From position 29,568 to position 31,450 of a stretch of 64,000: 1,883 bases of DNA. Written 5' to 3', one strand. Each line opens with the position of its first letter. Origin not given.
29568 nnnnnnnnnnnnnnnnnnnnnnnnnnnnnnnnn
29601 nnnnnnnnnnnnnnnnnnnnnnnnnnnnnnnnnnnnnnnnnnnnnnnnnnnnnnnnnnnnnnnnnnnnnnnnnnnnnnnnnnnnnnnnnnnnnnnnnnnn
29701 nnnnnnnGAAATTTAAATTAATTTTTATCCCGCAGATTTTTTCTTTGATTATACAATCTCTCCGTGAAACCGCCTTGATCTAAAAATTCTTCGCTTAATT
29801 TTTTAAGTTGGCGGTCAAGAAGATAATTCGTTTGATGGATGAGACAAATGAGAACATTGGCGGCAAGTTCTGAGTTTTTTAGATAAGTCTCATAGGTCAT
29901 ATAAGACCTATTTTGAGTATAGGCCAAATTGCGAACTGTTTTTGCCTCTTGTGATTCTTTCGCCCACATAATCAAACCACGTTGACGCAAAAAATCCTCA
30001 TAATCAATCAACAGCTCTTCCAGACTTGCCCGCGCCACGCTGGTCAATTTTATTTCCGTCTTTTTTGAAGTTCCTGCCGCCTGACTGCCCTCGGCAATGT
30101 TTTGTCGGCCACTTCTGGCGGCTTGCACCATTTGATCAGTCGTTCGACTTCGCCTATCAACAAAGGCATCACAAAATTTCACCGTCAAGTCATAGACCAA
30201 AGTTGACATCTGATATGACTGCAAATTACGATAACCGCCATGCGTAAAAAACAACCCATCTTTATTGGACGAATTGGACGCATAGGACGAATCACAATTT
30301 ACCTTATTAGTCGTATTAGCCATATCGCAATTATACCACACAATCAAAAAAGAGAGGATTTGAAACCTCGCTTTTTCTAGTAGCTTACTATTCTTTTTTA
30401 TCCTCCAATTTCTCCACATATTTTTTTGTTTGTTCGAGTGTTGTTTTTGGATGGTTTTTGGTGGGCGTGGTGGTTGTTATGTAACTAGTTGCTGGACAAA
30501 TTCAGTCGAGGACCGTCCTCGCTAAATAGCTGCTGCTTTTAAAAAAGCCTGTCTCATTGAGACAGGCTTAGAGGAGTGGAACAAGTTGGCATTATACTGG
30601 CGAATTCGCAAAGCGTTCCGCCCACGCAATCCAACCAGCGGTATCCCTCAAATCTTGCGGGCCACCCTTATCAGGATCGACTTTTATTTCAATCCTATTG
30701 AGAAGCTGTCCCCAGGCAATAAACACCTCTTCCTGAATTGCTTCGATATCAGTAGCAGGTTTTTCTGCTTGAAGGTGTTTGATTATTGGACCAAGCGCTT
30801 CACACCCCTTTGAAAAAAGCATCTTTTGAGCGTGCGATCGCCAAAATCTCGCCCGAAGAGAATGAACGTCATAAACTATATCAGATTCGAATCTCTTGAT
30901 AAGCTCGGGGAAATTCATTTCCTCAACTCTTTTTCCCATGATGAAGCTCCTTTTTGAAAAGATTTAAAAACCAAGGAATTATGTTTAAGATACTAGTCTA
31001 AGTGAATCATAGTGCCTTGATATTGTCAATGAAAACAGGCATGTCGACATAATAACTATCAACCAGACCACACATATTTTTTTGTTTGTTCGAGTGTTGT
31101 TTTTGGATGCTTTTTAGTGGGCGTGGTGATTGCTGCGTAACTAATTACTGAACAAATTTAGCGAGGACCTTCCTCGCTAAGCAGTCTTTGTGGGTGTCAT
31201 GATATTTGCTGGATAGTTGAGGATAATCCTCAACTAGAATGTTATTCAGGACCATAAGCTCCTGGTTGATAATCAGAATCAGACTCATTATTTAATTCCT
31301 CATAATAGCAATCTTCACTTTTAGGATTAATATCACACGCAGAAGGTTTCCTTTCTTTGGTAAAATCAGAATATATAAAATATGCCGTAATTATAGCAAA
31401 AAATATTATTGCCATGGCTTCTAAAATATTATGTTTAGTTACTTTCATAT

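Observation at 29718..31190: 115-bp direct-repeat leaders in front of a four-helix-bundle (Avd/IVS-like) gene and a GC-rich orphan gene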

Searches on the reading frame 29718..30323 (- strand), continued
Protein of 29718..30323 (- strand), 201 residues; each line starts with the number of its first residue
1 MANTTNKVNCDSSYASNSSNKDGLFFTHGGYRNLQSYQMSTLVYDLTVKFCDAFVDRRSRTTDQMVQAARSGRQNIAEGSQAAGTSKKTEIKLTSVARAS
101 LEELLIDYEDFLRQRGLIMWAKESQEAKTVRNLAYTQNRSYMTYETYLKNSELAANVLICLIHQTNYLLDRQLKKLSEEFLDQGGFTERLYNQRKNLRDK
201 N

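Call 80: find_encoding_contigs(protein=P0002, flank=10000, max_places=2)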
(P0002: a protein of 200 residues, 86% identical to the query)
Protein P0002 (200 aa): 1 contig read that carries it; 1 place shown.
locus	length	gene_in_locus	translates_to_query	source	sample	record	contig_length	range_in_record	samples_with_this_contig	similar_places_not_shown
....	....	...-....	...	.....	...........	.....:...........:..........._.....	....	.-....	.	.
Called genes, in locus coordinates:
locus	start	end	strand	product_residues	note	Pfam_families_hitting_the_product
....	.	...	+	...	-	?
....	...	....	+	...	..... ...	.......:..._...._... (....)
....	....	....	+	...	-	-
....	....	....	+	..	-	-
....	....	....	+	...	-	-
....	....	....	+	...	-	-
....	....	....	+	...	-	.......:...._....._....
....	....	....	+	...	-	?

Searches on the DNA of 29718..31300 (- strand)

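Call 56: search_rna_families(source=window, start=30300, end=31300, threshold=evalue, max_evalue=10)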
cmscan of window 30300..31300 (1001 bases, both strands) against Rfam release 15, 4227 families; matches with E-value up to 10: 6.
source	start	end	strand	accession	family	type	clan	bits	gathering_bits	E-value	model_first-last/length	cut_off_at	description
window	31195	31292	+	RF03534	sRNA71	Gene; sRNA;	-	25.2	50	0.33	1-104/104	no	Staphylococcus sRNA71 small RNA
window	30542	30572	+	RF03686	mir-9424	Gene; miRNA;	-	20.8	90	0.19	1-68/68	no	mir-9424 microRNA precursor family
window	30542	30572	-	RF03686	mir-9424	Gene; miRNA;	-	20.5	90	0.23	1-68/68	no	mir-9424 microRNA precursor family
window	30539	30583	-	RF02278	Betaproteobacteria_toxic_sRNA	Gene; sRNA;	-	18.5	50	0.59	1-64/64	no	Betaproteobacteria toxic small RNA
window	30576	30619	+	RF04354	Plastid-ycf2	Cis-reg;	-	18.2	65.7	0.93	1-75/75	no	Plastid-ycf2 5UTR RNA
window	30521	30618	-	RF02634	EF3314_EF3315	Gene; sRNA;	-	13.7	100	2.4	1-141/141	no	Enterococcus sRNA EF3314_EF3315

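Call 57: search_rna_families(source=L007, start=5900, end=11573, threshold=evalue, max_evalue=1)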
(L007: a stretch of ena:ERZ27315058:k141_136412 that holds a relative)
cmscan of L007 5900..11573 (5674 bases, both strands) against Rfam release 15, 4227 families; matches with E-value up to 1: 1.
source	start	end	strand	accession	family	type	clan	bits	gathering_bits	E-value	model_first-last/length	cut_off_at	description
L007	8804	8860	+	RF01600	snoR25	Gene; snRNA; snoRNA; CD-box;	-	29.2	50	0.17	1-70/70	no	small nucleolar RNA snoR25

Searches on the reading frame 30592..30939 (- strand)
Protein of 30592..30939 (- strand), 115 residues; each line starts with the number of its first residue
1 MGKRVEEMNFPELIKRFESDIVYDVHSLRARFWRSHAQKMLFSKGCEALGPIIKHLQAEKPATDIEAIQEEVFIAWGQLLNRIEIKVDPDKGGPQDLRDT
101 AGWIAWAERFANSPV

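Call 10: search_protein_families(library=pfam, proteins=[window:30592-30939:-], max_evalue=0.01)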
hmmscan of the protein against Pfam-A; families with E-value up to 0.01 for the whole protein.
window:30592-30939:- (115 aa): 0 families

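Call 13: search_protein_families(library=ncbifam, proteins=[window:30592-30939:-], max_evalue=0.01)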
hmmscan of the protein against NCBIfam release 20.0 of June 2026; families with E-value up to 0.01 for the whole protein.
window:30592-30939:- (115 aa): 0 families

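Call 16: find_encoding_contigs(protein=window:30592-30939:-, flank=10000, max_places=10)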
Protein window:30592-30939:- (115 aa): 11 contigs read that carry it; 6 places shown.
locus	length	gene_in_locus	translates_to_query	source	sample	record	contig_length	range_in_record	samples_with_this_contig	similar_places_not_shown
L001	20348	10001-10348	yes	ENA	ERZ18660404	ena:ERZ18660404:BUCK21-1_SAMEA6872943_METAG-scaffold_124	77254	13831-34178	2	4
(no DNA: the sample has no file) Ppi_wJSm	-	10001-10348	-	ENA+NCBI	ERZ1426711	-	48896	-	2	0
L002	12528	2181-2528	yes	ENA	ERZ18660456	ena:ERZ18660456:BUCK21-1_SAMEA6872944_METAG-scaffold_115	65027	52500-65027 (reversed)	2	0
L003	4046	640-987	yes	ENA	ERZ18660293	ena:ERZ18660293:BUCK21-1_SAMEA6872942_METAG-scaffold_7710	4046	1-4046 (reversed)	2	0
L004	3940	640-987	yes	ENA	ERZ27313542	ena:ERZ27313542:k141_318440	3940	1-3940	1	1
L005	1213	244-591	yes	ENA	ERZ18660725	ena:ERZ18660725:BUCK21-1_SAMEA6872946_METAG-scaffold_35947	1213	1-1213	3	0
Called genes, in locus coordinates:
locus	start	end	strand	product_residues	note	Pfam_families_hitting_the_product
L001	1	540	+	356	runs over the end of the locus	PF00989:PAS, PF08448:PAS_4, PF13426:PAS_9, PF00512:HisKA (weak), PF02518:HATPase_c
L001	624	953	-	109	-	-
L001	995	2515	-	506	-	PF00133:tRNA-synt_1 (faint), PF01406:tRNA-synt_1e, PF09334:tRNA-synt_1g (weak), PF09190:DALR_2, PF23493:CysS_C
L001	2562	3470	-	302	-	PF01544:CorA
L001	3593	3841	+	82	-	PF01809:YidD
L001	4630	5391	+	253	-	PF01628:HrcA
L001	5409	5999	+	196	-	PF01025:GrpE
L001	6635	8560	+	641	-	PF00012:HSP70, PF06723:MreB_Mbl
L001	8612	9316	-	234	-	-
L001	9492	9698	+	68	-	-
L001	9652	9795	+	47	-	-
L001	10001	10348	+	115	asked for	-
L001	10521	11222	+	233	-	PF05635:23S_rRNA_IVP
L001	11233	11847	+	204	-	PF00561:Abhydrolase_1 (faint), PF06821:Ser_hydrolase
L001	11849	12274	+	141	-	PF00293:NUDIX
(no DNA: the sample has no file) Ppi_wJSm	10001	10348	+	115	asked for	-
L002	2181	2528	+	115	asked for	-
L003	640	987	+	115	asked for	-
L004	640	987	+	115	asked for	-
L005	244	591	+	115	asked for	-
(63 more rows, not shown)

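Call 20: find_homologous_proteins(query=window:30592-30939:-, max_evalue=0.001)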
Query window:30592-30939:- (115 aa): 2 proteins with E <= 0.001 among 3 candidates.
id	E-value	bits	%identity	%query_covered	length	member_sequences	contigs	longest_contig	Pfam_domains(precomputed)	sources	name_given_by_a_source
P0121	5.7e-65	235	96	97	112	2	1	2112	-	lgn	-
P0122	5.6e-29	119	55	90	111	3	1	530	-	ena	-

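Call 23: find_encoding_contigs(protein=P0121, flank=4000, max_places=3)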
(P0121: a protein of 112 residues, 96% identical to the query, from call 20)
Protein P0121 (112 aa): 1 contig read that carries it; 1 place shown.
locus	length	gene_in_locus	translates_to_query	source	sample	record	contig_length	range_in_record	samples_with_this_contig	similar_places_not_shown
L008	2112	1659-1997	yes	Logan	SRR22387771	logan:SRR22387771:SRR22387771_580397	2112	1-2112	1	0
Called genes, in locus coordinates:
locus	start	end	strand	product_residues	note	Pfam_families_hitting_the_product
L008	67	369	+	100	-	-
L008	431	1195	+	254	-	PF13276:HTH_21, PF00665:rve, PF13683:rve_3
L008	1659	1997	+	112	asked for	-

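Call 65: predict_structure(alignment_id=A4)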
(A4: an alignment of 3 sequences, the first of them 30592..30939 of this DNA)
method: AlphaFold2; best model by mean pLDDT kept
length: 115 residues; sequences in the alignment: 3
mean_pLDDT: 53.1   pTM: 0.43
mean pLDDT of the five models: 53.1, 52.4, 48.2, 48.1, 47.4
residues with pLDDT >= 90: 0; 70-90: 4; 50-70: 62; < 50: 49
segments of 3 or more residues with pLDDT < 50: 23-33, 55-57, 62-75, 77-90, 113-115
pLDDT, mean of each block of 10 residues (from residue 1): 67 64 44 58 61 52 44 47 41 52 58 47
secondary structure, 60 per line:
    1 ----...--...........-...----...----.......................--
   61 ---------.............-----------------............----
elements in order: H10-20 E22-24 E29-31 H36-58 H70-82 H100-111

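Call 66: search_protein_representatives(protein=window:30592-30939:-)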
Query: 115 residues. Proteins with E-value up to 0.001 (for the whole library): 125; up to 1e-10: 37; up to 1e-30: 0. The best 125 are listed.
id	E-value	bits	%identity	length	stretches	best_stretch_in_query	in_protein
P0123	2.4e-25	105.6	45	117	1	6-112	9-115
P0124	2.5e-22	95.9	50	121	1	3-112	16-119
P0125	2.6e-22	95.8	52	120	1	3-111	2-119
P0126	4.1e-21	92.0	55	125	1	10-111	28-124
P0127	7.7e-21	91.1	51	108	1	5-111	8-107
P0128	1.0e-20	90.7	47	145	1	8-112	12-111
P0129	3.8e-20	88.9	43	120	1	6-108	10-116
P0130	6.1e-20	88.2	49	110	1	11-113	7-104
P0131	8.0e-20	87.8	46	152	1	5-111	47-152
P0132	3.1e-19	85.9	51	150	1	13-110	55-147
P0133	3.0e-18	82.7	43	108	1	6-111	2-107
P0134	6.7e-18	81.6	49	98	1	6-91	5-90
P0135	8.5e-18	81.3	46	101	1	11-112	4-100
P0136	1.8e-16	77.0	45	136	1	12-112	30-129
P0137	2.7e-16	76.4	42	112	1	5-110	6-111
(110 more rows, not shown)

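Call 68: search_protein_families(library=pfam, alignment_id=A5, max_evalue=0.01)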
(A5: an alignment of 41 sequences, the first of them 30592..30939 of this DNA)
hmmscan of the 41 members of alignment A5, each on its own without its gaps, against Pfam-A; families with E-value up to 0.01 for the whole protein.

A. member 1, window:30592-30939:- (115 aa): 0 families

B. families by the number of members that match (of 41 scanned): 1 family
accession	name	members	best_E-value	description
PF13770.11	DUF4169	1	0.0017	Domain of unknown function (DUF4169)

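Call 69: search_solved_structures(query=A5, max_evalue=1)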
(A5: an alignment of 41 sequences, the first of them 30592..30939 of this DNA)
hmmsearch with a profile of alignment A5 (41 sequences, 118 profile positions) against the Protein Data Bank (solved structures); distinct sequences matched with E-value up to 1: 6.
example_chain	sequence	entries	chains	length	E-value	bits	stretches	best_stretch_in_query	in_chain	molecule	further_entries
9o0h_B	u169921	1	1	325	0.06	16.9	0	95-109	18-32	Transcription factor ETV6,Non-receptor tyrosine-protein kinase TNK1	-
5l0p_A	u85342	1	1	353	0.083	16.4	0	95-109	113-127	Transcription factor ETV6, Transcription factor ETV6, Transcription factor ETV6, Ferric up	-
9e4q_A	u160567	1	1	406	0.15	15.6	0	95-109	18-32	Transcription factor ETV6,DARPin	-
7n2b_A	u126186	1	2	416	0.15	15.6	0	95-109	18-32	Transcription factor ETV6,Transcription factor ETV6,Transcription factor ETV6,3TEL-rigid-D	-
6ftk_A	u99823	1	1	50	0.29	14.7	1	68-105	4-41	Envelope protein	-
9cpl_A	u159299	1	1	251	0.34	14.5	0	95-109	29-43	2TEL/Non-receptor tyrosine-protein kinase TNK1 fusion protein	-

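Call 73: predict_structure(alignment_id=A5)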
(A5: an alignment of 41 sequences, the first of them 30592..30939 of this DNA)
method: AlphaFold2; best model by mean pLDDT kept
length: 115 residues; sequences in the alignment: 41
mean_pLDDT: 94.2   pTM: 0.88
mean pLDDT of the five models: 94.2, 94.0, 93.7, 93.3, 92.8
residues with pLDDT >= 90: 102; 70-90: 10; 50-70: 3; < 50: 0
segments of 3 or more residues with pLDDT < 50: none
pLDDT, mean of each block of 10 residues (from residue 1): 94 97 95 98 97 90 88 97 97 97 97 78
secondary structure, 60 per line:
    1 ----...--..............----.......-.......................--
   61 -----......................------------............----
elements in order: H10-23 H28-34 H36-58 H66-87 H100-111

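Call 75: fold_search(model_id=the predicted structure, library=pdb)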
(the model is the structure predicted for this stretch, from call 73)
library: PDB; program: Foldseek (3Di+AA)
matches with E <= 10: 187; with E <= 0.001: 0
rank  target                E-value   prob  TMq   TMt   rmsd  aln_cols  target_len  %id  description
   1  4xvp_D                2.6e-01  0.44  0.30  0.24   8.6       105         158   21  X-ray structure of bGFP-C / EGFP complex (released 2015-08-19)
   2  5dcq_A                9.6e-01  0.09  0.23  0.19  11.3       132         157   21  Crystal structure of bacterial adhesin, FNE from Streptococcus equi spp. equi. (released 2016-06-29)
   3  6gx7_E                1.1e+00  0.14  0.27  0.21   9.0       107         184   20  Tubulin-CopN-alphaRep complex (released 2019-04-24)
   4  2ynq_B                1.1e+00  0.11  0.24  0.19   9.7       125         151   15  Crystal Structure of Geobacillus thermodenitrificans EssB extracellular fragment (released 2012-12-05)
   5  2ynq_A                1.2e+00  0.11  0.24  0.19   9.9       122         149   12  Crystal Structure of Geobacillus thermodenitrificans EssB extracellular fragment (released 2012-12-05)
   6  6gwc_C                1.3e+00  0.16  0.29  0.20   8.6       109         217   20  Tubulin:iE5 alphaRep complex (released 2019-01-30)
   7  4jw3_C                1.3e+00  0.14  0.27  0.30   9.0       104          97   18  Selection of specific protein binders for pre-defined targets from an optimized library of artificial helicoidal repea (released 2013-09-25)
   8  6veh                  1.4e+00  0.13  0.28  0.21   8.9       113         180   21  Computationally designed C3-symmetric homotrimer from HEAT repeat protein (released 2020-08-05)
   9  7q1f_D                1.5e+00  0.14  0.28  0.23   8.7       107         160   20  CPAP:TUBULIN:IE5 ALPHAREP COMPLEX (released 2022-04-20)
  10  4jw3_D                1.6e+00  0.12  0.27  0.30   8.9       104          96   18  Selection of specific protein binders for pre-defined targets from an optimized library of artificial helicoidal repea (released 2013-09-25)
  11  8rh8_A                1.6e+00  0.07  0.23  0.11  14.6       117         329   10  CryoEM structure of human rho1 GABAA receptor in complex with GABA and estradiol in desensitized state (released 2024-08-28)
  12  7q1f_T                1.7e+00  0.14  0.29  0.19   8.7       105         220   19  CPAP:TUBULIN:IE5 ALPHAREP COMPLEX (released 2022-04-20)
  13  6dft_A                1.8e+00  0.04  0.18  0.07  14.1        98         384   17  Trypanosoma brucei deoxyhypusine synthase (released 2018-08-08)
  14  4iwb_A                2.0e+00  0.08  0.26  0.20  10.9       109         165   13  Novel Fold of FliC/FliS Fusion Protein (released 2013-12-11)
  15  5ks6_MODEL_1_A        2.1e+00  0.16  0.37  0.35   9.1       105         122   14  Recognition and targeting mechanisms by chaperones in flagella assembly and operation (released 2016-08-17)
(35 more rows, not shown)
